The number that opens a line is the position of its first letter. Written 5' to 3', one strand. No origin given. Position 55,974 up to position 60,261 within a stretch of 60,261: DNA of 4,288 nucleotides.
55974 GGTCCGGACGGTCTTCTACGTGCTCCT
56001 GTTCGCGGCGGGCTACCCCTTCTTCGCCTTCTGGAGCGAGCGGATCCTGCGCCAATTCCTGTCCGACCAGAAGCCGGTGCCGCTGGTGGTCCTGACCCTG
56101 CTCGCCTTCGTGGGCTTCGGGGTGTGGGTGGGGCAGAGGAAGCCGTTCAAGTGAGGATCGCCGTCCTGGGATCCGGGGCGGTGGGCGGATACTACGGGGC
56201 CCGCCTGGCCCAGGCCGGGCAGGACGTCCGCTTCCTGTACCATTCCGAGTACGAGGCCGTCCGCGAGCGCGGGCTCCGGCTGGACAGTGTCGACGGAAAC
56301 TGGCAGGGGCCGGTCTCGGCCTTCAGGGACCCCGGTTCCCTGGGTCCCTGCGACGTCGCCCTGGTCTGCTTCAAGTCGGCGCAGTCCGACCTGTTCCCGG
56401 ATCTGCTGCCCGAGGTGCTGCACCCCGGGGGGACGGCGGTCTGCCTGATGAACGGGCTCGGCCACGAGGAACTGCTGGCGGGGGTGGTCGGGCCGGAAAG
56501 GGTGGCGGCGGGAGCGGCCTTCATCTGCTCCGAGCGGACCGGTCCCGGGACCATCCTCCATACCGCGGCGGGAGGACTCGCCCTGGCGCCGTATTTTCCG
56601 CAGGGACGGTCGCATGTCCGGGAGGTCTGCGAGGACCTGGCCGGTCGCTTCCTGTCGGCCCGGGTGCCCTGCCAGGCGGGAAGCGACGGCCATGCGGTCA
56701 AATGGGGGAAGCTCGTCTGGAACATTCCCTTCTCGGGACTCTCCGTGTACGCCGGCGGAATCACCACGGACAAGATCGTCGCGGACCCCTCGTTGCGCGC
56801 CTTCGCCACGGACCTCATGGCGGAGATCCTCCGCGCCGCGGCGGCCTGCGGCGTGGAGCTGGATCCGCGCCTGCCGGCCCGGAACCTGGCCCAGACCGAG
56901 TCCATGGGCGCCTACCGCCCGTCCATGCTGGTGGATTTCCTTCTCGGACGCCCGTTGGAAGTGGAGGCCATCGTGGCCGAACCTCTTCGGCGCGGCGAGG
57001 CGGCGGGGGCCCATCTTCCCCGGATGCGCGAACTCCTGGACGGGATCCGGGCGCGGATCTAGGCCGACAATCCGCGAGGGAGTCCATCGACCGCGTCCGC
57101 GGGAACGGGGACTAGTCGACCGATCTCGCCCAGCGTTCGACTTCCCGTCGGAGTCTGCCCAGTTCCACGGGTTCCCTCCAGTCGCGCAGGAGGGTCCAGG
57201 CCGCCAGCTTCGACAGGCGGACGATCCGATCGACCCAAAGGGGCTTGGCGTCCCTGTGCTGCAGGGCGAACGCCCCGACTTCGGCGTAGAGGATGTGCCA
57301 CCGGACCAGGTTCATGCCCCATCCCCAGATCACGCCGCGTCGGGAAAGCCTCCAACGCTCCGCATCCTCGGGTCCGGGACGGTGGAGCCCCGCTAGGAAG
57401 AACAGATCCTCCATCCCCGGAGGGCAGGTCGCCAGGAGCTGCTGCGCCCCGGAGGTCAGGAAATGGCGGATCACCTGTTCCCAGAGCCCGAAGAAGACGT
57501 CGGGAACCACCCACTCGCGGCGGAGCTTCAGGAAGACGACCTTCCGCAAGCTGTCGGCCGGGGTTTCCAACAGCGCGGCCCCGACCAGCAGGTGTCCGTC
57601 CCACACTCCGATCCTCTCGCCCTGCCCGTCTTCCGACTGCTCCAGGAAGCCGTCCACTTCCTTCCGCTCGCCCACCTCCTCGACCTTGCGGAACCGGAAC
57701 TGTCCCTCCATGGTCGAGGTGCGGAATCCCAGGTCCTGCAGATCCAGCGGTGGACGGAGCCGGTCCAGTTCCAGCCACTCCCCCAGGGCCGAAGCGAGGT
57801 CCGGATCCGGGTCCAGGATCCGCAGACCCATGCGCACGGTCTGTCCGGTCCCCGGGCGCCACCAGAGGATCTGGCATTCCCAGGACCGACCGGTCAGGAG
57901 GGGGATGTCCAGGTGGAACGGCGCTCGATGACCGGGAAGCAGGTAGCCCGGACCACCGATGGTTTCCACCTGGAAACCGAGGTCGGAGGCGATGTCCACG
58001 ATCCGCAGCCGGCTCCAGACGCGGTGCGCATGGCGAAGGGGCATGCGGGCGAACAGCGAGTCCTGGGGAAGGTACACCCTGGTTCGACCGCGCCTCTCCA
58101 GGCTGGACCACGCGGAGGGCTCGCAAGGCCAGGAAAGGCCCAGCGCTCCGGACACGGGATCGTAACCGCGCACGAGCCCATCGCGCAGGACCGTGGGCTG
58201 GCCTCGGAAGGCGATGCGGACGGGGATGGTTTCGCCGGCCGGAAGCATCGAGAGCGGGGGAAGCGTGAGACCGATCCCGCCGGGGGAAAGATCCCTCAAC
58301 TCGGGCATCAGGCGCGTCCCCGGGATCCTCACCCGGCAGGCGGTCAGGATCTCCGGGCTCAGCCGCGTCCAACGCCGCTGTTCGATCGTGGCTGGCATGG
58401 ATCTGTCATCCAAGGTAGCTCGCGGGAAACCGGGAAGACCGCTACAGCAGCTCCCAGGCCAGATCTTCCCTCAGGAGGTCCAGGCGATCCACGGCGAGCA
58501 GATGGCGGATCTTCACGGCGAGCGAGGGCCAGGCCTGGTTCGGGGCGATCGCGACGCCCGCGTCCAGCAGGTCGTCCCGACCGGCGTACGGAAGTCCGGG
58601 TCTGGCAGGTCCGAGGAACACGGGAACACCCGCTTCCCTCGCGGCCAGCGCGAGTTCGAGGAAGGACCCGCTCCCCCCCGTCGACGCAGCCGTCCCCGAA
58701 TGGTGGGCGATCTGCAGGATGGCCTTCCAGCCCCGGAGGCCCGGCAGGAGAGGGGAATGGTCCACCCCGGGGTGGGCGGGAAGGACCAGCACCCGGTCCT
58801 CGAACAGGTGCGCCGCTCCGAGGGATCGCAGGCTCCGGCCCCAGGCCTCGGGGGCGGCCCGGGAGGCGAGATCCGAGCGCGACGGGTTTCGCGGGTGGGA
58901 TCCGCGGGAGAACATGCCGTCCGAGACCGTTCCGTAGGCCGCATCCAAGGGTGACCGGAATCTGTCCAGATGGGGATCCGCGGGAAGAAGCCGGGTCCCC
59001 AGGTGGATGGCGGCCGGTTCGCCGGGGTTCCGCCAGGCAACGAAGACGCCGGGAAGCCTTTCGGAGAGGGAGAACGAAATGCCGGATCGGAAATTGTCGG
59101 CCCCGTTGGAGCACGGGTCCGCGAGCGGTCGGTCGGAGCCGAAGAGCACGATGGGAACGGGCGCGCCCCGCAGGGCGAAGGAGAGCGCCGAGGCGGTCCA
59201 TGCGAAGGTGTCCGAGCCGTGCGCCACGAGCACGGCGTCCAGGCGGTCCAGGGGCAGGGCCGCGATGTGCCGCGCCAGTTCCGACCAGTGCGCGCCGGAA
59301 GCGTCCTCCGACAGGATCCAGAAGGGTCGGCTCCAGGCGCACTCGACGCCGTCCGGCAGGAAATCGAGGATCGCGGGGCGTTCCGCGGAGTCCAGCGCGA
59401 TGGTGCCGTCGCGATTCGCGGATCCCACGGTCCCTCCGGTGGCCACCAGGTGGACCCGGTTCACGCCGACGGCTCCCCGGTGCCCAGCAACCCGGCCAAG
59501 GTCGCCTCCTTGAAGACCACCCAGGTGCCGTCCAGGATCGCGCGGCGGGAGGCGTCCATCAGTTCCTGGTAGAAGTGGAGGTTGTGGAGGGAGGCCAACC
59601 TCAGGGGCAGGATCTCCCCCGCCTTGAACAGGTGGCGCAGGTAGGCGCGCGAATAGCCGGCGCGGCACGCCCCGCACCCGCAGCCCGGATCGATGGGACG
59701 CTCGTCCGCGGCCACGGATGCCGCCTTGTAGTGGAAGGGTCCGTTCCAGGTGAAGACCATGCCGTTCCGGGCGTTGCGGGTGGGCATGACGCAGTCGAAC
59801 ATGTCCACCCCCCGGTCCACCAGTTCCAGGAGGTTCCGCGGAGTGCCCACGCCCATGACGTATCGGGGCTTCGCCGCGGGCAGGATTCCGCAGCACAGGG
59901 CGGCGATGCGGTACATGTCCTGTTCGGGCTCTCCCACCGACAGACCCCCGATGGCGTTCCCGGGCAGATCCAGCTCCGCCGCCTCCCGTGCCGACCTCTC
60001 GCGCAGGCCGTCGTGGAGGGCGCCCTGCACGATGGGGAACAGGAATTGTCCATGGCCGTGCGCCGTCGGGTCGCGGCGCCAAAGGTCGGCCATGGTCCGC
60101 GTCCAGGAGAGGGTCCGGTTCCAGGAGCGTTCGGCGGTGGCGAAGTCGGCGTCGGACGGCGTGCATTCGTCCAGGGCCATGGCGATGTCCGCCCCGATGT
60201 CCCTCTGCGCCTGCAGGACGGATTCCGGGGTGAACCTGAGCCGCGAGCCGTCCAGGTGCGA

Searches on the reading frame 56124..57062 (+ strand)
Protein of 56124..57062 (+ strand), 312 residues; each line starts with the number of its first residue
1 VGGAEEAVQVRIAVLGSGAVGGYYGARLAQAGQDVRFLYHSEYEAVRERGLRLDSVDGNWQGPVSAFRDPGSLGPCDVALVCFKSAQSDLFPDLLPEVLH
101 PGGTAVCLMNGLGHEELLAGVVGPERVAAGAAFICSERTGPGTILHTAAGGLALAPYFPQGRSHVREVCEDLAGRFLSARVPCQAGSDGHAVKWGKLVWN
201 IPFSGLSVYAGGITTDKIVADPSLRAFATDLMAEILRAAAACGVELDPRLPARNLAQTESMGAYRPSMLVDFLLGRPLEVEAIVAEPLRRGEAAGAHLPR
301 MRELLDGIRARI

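Call 11: search_protein_families(library=pfam, proteins=[window:56124-57062:+], max_evalue=0.001)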
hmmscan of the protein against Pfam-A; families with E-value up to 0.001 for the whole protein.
window:56124-57062:+ (312 aa): 2 families
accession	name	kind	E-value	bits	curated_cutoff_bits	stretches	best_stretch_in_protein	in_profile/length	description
PF02558.23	ApbA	-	1.4e-33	116.1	22.2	1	12-155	1-146/150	Ketopantoate reductase PanE/ApbA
PF08546.17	ApbA_C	-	2.6e-23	83.2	22.7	1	192-310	5-123/125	Ketopantoate reductase PanE/ApbA C terminal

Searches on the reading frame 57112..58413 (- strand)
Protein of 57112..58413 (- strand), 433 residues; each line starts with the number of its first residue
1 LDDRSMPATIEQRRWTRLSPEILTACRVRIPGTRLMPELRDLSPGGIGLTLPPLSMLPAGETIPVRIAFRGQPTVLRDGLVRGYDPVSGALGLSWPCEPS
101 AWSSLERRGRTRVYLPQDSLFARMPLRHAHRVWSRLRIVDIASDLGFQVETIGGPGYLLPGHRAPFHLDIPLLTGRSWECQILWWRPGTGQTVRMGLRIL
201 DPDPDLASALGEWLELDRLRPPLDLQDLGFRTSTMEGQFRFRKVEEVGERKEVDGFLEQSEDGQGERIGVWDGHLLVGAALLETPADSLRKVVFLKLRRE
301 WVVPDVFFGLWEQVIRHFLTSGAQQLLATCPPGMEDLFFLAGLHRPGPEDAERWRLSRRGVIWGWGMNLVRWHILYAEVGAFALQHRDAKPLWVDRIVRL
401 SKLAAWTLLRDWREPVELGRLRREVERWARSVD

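Call 11: search_protein_families(library=pfam, proteins=[window:57112-58413:-], max_evalue=0.001)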
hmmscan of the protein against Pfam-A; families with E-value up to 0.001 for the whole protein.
window:57112-58413:- (433 aa): 1 family
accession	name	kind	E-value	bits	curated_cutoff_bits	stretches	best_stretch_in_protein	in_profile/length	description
PF07238.19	PilZ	-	7.4e-08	33.1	22.5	1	11-93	1-83/102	PilZ domain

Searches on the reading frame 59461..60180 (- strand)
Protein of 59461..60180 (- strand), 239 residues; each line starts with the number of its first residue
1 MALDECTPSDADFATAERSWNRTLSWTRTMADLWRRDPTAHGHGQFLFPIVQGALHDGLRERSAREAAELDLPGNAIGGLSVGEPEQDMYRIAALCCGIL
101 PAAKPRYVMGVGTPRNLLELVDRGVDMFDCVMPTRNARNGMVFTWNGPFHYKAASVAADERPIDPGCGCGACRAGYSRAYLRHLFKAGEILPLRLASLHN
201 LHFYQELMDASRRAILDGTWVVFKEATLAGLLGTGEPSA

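Call 11: search_protein_families(library=pfam, proteins=[window:59461-60180:-], max_evalue=0.001)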
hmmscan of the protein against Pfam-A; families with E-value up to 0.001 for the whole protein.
window:59461-60180:- (239 aa): 1 family
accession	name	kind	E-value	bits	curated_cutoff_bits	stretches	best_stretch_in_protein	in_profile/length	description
PF01702.25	TGT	-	1.2e-84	284.9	26.3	1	1-228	131-352/357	Queuine tRNA-ribosyltransferase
